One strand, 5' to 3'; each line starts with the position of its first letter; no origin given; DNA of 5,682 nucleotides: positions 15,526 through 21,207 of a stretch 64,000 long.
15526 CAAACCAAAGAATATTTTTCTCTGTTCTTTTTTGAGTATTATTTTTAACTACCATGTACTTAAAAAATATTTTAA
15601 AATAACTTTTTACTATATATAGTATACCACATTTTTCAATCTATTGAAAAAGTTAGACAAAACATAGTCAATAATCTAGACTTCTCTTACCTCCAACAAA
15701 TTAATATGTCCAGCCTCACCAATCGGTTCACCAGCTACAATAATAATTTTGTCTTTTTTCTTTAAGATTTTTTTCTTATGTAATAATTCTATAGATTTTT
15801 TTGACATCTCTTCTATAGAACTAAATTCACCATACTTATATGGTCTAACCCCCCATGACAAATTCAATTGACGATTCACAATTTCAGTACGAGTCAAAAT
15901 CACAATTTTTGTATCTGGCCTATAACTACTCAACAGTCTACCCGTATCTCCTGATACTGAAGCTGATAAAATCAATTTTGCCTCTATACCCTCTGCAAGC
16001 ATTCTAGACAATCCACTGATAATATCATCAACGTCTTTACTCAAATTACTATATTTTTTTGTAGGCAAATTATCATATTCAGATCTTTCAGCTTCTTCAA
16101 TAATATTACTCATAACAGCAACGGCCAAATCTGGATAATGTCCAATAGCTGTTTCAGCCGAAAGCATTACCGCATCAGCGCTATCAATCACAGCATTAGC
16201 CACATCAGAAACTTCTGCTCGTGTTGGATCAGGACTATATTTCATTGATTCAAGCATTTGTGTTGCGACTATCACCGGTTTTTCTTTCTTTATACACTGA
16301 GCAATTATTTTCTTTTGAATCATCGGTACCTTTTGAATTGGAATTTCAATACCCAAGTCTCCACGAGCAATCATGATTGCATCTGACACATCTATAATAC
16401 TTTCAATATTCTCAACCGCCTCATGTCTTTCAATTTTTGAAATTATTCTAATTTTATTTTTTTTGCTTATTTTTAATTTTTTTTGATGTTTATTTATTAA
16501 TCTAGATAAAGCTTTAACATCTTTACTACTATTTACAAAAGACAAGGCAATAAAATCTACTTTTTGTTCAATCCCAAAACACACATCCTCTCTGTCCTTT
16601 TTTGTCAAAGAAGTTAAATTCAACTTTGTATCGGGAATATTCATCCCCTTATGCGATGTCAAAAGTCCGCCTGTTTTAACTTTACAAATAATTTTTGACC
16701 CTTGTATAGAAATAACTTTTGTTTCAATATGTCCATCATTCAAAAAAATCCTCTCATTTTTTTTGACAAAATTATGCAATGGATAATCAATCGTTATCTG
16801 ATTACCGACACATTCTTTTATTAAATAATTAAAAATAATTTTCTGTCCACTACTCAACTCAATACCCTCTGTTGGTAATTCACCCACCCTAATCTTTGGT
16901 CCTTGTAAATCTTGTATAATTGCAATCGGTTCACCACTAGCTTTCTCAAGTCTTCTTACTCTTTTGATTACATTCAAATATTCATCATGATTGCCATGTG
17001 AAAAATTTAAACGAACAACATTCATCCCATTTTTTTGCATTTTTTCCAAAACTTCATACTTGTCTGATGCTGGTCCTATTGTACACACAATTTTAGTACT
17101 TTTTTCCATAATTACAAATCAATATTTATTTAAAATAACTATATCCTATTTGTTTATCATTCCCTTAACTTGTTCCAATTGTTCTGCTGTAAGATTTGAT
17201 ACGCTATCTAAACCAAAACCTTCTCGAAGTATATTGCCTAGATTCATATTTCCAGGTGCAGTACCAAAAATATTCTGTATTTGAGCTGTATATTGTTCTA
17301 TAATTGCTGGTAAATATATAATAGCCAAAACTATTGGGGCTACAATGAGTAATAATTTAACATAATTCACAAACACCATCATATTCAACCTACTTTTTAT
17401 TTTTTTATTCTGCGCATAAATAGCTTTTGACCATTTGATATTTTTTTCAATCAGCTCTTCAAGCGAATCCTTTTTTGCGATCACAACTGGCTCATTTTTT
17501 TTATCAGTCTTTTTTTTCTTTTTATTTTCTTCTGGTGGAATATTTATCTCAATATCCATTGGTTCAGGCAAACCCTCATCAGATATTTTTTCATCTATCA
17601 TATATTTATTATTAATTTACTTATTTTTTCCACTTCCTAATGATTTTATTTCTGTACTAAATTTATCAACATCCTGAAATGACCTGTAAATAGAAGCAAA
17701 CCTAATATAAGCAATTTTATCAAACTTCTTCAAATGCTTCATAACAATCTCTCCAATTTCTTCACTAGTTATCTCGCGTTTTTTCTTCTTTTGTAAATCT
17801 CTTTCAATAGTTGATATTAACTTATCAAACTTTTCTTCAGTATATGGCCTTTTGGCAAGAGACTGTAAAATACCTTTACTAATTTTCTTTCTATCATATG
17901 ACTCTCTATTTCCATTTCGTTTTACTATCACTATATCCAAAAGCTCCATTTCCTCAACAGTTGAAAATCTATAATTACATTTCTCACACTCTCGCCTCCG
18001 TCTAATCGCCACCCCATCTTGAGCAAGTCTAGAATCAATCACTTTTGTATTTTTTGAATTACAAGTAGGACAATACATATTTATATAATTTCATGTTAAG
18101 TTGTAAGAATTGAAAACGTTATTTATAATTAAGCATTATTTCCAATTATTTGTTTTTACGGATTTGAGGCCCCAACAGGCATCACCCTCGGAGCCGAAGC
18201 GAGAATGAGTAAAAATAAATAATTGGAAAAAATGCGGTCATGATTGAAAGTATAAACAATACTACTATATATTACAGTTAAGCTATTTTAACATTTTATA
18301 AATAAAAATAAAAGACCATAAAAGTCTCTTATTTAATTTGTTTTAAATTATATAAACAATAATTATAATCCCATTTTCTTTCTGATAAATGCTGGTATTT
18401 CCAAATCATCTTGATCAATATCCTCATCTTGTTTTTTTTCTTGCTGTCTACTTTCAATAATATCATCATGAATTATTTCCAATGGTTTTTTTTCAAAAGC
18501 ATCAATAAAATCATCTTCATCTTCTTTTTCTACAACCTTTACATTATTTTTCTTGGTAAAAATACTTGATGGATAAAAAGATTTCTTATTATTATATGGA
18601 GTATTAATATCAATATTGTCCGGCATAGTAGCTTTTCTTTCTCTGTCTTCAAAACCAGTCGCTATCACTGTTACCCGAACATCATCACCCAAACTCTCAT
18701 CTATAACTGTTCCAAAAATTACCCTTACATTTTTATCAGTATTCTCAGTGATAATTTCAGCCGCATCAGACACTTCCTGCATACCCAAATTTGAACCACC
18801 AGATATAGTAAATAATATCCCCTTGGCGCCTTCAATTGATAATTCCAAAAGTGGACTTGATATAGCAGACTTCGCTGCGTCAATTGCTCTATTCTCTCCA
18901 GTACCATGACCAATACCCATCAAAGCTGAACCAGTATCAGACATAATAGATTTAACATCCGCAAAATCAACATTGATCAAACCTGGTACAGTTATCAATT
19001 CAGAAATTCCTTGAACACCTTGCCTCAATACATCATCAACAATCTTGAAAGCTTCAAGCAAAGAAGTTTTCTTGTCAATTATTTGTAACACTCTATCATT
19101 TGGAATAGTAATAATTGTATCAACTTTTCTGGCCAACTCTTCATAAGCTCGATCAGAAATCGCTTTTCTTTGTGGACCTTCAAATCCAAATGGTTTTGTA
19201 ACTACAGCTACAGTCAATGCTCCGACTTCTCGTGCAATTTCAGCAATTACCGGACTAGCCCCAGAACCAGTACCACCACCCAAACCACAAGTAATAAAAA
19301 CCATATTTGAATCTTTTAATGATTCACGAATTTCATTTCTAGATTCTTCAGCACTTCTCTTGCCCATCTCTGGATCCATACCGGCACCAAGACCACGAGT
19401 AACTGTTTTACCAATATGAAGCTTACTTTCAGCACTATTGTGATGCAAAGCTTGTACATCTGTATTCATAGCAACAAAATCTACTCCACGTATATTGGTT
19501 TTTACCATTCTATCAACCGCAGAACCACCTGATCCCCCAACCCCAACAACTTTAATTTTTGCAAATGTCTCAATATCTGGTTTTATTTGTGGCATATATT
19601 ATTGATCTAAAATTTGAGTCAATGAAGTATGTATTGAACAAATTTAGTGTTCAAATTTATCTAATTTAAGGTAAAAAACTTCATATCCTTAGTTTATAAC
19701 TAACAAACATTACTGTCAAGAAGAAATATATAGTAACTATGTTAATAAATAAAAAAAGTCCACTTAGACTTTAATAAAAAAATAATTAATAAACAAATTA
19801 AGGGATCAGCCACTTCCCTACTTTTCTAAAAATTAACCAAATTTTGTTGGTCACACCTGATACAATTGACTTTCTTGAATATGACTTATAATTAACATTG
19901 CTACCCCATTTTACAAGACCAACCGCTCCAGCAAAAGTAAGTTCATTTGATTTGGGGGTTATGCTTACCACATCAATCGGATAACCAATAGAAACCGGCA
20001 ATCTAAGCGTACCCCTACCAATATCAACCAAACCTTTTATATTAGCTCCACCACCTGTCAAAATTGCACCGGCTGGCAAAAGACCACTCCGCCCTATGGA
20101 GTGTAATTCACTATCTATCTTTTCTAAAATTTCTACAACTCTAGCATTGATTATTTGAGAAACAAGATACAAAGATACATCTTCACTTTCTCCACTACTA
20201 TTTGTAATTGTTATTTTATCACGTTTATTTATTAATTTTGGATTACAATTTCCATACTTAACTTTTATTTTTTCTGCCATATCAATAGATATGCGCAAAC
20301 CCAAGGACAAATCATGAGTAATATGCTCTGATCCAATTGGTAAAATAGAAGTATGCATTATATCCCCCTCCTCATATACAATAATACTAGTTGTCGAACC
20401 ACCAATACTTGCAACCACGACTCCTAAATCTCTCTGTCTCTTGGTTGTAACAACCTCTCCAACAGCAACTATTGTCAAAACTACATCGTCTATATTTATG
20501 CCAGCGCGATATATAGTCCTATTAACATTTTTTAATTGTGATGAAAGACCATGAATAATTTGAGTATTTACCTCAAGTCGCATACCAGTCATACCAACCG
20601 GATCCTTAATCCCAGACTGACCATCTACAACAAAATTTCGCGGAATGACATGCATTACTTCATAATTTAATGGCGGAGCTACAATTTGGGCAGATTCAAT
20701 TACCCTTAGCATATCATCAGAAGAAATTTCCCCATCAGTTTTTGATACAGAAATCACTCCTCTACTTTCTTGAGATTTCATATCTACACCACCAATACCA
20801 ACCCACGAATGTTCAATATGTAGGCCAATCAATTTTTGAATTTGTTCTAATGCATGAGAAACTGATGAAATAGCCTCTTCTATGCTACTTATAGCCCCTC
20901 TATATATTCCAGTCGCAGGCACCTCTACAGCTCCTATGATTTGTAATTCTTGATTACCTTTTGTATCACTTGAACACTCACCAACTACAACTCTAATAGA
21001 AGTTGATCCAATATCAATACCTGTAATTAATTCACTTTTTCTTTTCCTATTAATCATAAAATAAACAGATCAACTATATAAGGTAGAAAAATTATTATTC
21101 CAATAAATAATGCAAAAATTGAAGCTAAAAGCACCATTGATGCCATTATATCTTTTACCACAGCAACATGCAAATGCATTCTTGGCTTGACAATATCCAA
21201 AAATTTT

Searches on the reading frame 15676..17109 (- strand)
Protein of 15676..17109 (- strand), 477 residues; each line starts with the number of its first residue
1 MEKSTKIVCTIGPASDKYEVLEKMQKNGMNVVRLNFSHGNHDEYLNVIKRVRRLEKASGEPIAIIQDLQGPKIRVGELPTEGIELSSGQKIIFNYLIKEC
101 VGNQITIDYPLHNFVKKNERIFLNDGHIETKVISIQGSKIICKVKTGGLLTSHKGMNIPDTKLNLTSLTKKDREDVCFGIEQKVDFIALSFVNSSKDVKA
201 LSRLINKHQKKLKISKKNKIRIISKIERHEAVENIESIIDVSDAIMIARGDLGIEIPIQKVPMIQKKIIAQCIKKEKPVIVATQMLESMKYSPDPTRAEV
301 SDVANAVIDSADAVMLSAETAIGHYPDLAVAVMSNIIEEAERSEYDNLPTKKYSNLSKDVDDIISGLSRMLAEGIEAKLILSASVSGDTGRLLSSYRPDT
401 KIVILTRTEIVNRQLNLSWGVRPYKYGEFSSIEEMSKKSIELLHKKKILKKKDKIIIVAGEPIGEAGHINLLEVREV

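Call 14: search_protein_families(library=pfam, proteins=[window:15676-17109:-])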
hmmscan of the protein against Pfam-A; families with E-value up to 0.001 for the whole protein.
window:15676-17109:- (477 aa): 3 families
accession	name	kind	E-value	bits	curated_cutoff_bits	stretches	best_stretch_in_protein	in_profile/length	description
PF00224.27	PK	-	4.4e-112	374.8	30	1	3-330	2-328/328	Pyruvate kinase, barrel domain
PF02887.21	PK_C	-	3.1e-28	98.6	28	1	368-474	7-113/114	Pyruvate kinase, alpha/beta domain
PF03328.21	HpcH_HpaI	-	3.8e-05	23.5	25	1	180-249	81-151/221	HpcH/HpaI aldolase/citrate lyase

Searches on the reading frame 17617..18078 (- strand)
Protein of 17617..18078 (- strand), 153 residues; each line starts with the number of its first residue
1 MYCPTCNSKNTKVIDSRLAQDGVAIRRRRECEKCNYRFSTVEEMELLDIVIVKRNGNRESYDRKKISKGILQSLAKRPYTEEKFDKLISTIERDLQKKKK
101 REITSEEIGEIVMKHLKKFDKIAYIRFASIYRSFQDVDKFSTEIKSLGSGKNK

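Call 14: search_protein_families(library=pfam, proteins=[window:17617-18078:-])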
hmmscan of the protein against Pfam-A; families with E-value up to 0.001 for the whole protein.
window:17617-18078:- (153 aa): 2 families
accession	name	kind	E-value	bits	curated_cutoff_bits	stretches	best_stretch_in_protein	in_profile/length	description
PF03477.21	ATP-cone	-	5.3e-22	78.6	25.8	1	50-136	2-87/88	ATP cone domain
PF22811.2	Zn_ribbon_NrdR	-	4.9e-20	71.6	27.2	1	1-42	1-42/42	Transcriptional repressor NrdR-like, N-terminal domain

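Call 24: find_encoding_contigs(protein=window:17620-18078:-, flank=3000, max_places=10)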
Protein window:17620-18078:- (153 aa): 24 contigs read that carry it; 4 places shown.
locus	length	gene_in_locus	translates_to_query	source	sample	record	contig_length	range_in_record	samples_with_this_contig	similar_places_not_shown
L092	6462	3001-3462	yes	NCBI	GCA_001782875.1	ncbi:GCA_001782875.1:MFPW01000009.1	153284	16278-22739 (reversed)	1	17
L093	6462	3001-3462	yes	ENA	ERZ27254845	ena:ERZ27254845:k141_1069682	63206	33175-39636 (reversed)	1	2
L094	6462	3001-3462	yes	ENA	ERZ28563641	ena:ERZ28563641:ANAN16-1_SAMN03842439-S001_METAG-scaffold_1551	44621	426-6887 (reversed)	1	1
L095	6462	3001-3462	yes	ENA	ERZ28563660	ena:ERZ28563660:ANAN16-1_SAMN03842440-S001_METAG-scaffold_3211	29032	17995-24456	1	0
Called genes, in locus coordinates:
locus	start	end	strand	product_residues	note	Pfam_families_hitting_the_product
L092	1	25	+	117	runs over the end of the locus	PF01219:DAGK_prokar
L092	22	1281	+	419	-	PF11104:PilM_2 (faint), PF02491:SHS2_FTSA, PF06723:MreB_Mbl (weak), PF14450:FtsA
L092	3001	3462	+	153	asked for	PF22811:Zn_ribbon_NrdR, PF03477:ATP-cone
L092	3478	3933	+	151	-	-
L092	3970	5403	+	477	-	PF00224:PK, PF02887:PK_C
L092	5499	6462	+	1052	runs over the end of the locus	PF01326:PPDK_N, PF00391:PEP-utilizers, PF02896:PEP-utilizers_C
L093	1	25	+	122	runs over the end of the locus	PF01219:DAGK_prokar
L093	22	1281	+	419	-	PF11104:PilM_2 (faint), PF02491:SHS2_FTSA, PF06723:MreB_Mbl (weak), PF14450:FtsA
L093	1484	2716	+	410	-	PF00091:Tubulin, PF12327:FtsZ_C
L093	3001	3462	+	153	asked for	PF22811:Zn_ribbon_NrdR, PF03477:ATP-cone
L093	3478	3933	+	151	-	-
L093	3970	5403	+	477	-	PF00224:PK, PF02887:PK_C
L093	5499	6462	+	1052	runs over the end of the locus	PF01326:PPDK_N, PF00391:PEP-utilizers, PF02896:PEP-utilizers_C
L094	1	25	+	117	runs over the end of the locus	PF01219:DAGK_prokar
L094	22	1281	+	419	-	PF11104:PilM_2 (faint), PF02491:SHS2_FTSA, PF06723:MreB_Mbl (weak), PF14450:FtsA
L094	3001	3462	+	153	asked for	PF22811:Zn_ribbon_NrdR, PF03477:ATP-cone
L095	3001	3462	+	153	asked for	PF22811:Zn_ribbon_NrdR, PF03477:ATP-cone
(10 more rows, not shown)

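Call 25: find_homologous_proteins(query=window:17620-18078:-, max_evalue=1e-20)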
Query window:17620-18078:- (153 aa): 7950 proteins with E <= 1e-20 among 8000 candidates; the best 120 are listed.
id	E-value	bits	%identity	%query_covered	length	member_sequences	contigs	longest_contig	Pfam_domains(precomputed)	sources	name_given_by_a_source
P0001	4.3e-92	324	100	100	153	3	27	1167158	PF22811.3,PF03477.22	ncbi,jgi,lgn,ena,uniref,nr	ncbi:MAG: transcriptional regulator NrdR [Candidatus Magasanikbacteria bacterium RIFCSPHIGHO2_01_FUL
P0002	1.9e-81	289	87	99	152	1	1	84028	PF22811.3,PF03477.22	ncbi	-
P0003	3.3e-81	288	90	97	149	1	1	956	PF22811.3,PF03477.22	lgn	-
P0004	2.4e-80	286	86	99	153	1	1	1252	PF22811.3,PF03477.22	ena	-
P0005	1.6e-79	283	86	99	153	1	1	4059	PF22811.3,PF03477.22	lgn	-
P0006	9.4e-73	261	78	99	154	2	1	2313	PF22811.3,PF03477.22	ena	-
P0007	5.9e-72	258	79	99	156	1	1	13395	PF22811.3,PF03477.22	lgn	-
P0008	6.5e-72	258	76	100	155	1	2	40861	PF22811.3,PF03477.22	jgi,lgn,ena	-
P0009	2.9e-71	256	78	96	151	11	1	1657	PF22811.3,PF03477.22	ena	-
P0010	3.9e-71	256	76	96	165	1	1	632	PF22811.3,PF03477.22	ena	-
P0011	5.6e-71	255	78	96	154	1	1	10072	PF22811.3,PF03477.22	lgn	-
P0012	7.2e-71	255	76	99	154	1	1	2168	PF22811.3,PF03477.22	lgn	-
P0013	1.6e-70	254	75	100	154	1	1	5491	PF22811.3,PF03477.22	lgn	-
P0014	1.7e-70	254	75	99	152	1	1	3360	PF22811.3,PF03477.22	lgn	-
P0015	2.1e-70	253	78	96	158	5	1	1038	PF22811.3,PF03477.22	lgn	-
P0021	4.8e-69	249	74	99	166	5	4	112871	PF22811.3,PF03477.22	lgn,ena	-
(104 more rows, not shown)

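Call 27: find_encoding_contigs(protein=P0002, flank=10000, max_places=4)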
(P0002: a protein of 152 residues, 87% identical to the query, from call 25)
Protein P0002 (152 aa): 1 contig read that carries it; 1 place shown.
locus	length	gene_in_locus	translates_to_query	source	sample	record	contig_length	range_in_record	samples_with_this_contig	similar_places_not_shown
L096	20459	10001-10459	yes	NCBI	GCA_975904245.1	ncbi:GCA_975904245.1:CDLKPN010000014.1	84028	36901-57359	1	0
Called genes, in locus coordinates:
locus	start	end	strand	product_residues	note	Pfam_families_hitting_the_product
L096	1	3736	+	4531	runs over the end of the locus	PF18895:T4SS_pilin, PF13205:Big_5 (faint), PF08309:LVIVD, PF13385:Laminin_G_3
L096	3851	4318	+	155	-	PF18884:TSP3_bac (faint)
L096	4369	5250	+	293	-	PF18884:TSP3_bac (weak)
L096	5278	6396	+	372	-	-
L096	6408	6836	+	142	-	PF02130:YbeY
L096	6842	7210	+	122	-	PF01219:DAGK_prokar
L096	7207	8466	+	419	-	PF11104:PilM_2 (faint), PF02491:SHS2_FTSA, PF06723:MreB_Mbl, PF14450:FtsA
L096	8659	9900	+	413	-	PF00091:Tubulin, PF12327:FtsZ_C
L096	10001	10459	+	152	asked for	PF22811:Zn_ribbon_NrdR, PF03477:ATP-cone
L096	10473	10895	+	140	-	-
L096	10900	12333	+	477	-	PF00224:PK, PF03328:HpcH_HpaI (faint), PF02887:PK_C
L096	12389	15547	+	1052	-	PF01326:PPDK_N, PF00391:PEP-utilizers, PF02896:PEP-utilizers_C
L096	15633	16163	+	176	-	-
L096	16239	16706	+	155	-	PF00383:dCMP_cyt_deam_1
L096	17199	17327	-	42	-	-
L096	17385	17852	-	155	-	-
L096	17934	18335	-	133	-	-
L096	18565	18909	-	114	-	PF00453:Ribosomal_L20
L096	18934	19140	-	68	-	PF01632:Ribosomal_L35p (weak)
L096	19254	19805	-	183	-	PF05198:IF3_N, PF00707:IF3_C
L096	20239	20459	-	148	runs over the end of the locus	PF01668:SmpB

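Call 28: find_encoding_contigs(protein=P0005, flank=4000, max_places=3)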
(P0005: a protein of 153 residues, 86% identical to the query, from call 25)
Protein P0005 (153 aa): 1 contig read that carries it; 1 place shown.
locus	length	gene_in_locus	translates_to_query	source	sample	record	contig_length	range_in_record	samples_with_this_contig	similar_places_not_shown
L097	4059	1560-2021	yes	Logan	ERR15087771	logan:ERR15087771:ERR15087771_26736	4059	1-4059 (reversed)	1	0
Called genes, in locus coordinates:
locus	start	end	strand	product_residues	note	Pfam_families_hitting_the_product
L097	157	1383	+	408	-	PF00091:Tubulin, PF12327:FtsZ_C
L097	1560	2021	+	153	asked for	PF22811:Zn_ribbon_NrdR, PF03477:ATP-cone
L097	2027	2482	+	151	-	-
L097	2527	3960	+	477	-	PF00224:PK, PF02887:PK_C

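Call 42: find_encoding_contigs(protein=P0007, flank=10000, max_places=2)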
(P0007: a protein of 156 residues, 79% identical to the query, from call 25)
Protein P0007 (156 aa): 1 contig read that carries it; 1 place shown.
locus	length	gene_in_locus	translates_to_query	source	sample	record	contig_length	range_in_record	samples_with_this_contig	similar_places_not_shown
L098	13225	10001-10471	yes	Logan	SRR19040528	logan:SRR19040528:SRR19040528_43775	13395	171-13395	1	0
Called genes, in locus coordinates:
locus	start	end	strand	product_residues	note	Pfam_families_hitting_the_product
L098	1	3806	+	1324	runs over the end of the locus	?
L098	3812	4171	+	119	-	PF18884:TSP3_bac (faint)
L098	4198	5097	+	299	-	PF18884:TSP3_bac (weak)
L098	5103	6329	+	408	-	-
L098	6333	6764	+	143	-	PF02130:YbeY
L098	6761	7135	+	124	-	PF01219:DAGK_prokar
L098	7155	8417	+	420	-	PF11104:PilM_2 (faint), PF02491:SHS2_FTSA, PF06277:EutA (weak), PF06723:MreB_Mbl, PF14450:FtsA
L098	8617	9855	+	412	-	PF00091:Tubulin, PF12327:FtsZ_C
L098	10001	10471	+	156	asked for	PF22811:Zn_ribbon_NrdR, PF03477:ATP-cone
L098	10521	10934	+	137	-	-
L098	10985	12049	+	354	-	-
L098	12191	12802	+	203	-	PF01936:NYN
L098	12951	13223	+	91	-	?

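Call 43: find_encoding_contigs(protein=P0008, flank=10000, max_places=2)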
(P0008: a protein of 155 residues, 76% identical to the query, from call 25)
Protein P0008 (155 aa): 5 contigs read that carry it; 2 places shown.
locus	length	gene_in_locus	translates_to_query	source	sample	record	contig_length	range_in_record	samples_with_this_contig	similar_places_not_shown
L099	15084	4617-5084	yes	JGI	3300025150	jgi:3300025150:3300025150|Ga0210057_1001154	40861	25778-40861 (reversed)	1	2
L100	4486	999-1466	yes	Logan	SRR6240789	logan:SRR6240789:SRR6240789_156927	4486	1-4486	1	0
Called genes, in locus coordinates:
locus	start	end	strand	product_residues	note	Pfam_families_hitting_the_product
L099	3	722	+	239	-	?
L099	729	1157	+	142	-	PF02130:YbeY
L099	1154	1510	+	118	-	PF01219:DAGK_prokar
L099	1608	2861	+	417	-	PF11104:PilM_2 (faint), PF02491:SHS2_FTSA, PF06723:MreB_Mbl, PF14450:FtsA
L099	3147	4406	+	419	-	PF00091:Tubulin, PF12327:FtsZ_C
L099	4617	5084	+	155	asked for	PF22811:Zn_ribbon_NrdR, PF03477:ATP-cone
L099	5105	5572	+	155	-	-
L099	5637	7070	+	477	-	PF00224:PK, PF03328:HpcH_HpaI (weak), PF02887:PK_C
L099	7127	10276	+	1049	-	PF01326:PPDK_N, PF00391:PEP-utilizers, PF02896:PEP-utilizers_C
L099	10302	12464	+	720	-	-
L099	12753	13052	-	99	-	PF08211:dCMP_cyt_deam_2 (weak), PF00383:dCMP_cyt_deam_1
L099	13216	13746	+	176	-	-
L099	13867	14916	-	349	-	-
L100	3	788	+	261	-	?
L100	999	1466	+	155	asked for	PF22811:Zn_ribbon_NrdR, PF03477:ATP-cone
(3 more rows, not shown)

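Call 44: find_encoding_contigs(protein=P0021, flank=10000, max_places=2)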
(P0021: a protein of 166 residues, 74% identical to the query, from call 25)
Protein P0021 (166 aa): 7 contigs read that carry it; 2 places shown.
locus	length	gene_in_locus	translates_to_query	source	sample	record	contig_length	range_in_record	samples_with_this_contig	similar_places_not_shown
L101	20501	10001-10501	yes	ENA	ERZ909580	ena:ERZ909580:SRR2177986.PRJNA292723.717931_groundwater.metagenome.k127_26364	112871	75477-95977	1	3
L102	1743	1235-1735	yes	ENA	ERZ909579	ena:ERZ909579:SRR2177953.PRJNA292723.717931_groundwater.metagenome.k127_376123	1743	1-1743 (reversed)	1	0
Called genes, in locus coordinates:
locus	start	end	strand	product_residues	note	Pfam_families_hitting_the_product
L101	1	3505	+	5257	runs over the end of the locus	PF13205:Big_5 (faint), PF18895:T4SS_pilin, PF13385:Laminin_G_3, PF02210:Laminin_G_2 (faint), PF13313:DUF4082 (weak), PF13385:Laminin_G_3, PF14870:PSII_BNR, PF13385:Laminin_G_3, +1 more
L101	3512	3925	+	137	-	PF18884:TSP3_bac (weak)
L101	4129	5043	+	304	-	PF18884:TSP3_bac (faint)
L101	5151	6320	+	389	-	-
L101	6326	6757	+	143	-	PF02130:YbeY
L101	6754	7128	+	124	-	PF01219:DAGK_prokar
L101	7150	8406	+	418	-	PF11104:PilM_2 (faint), PF02491:SHS2_FTSA, PF06723:MreB_Mbl, PF14450:FtsA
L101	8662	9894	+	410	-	PF00091:Tubulin, PF12327:FtsZ_C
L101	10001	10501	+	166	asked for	PF22811:Zn_ribbon_NrdR, PF03477:ATP-cone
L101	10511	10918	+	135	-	-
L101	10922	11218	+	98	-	PF01035:DNA_binding_1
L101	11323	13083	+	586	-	PF00664:ABC_membrane, PF00005:ABC_tran, PF13304:AAA_21 (faint), PF02463:SMC_N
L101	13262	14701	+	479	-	PF00224:PK, PF02887:PK_C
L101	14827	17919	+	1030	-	PF01326:PPDK_N, PF00391:PEP-utilizers, PF02896:PEP-utilizers_C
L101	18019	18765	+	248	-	PF00657:Lipase_GDSL, PF13472:Lipase_GDSL_2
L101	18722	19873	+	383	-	PF01757:Acyl_transf_3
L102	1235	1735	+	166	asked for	PF22811:Zn_ribbon_NrdR, PF03477:ATP-cone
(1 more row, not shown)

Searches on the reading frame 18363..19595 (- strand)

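Call 14: search_protein_families(library=pfam, proteins=[window:18363-19595:-])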
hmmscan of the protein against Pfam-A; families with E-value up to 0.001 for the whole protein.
window:18363-19595:- (410 aa): 3 families
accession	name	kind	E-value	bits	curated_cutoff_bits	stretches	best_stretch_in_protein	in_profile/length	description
PF00091.31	Tubulin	-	2e-46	159.1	33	1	13-174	1-190/190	Tubulin/FtsZ family, GTPase domain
PF12327.13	FtsZ_C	-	5.1e-33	113.7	27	1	222-316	1-95/95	FtsZ family, C-terminal domain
PF13809.12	Tubulin_2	-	0.0004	20.2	27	0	92-123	158-188/356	Tubulin like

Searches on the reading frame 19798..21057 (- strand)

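Call 14: search_protein_families(library=pfam, proteins=[window:19798-21057:-])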
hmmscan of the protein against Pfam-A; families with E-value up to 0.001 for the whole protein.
window:19798-21057:- (419 aa): 4 families
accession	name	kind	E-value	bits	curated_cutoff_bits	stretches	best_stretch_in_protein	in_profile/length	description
PF14450.12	FtsA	-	1.3e-28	100.4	31.8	1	217-366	4-114/127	Cell division protein FtsA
PF02491.25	SHS2_FTSA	-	2.7e-25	89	25.4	1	92-168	3-78/79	SHS2 domain inserted in FTSA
PF11104.14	PilM_2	-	5.1e-07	29.4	27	0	13-74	1-59/340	Type IV pilus assembly protein PilM;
PF06723.19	MreB_Mbl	-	3.3e-06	26.6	27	1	210-358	144-304/327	MreB/Mbl protein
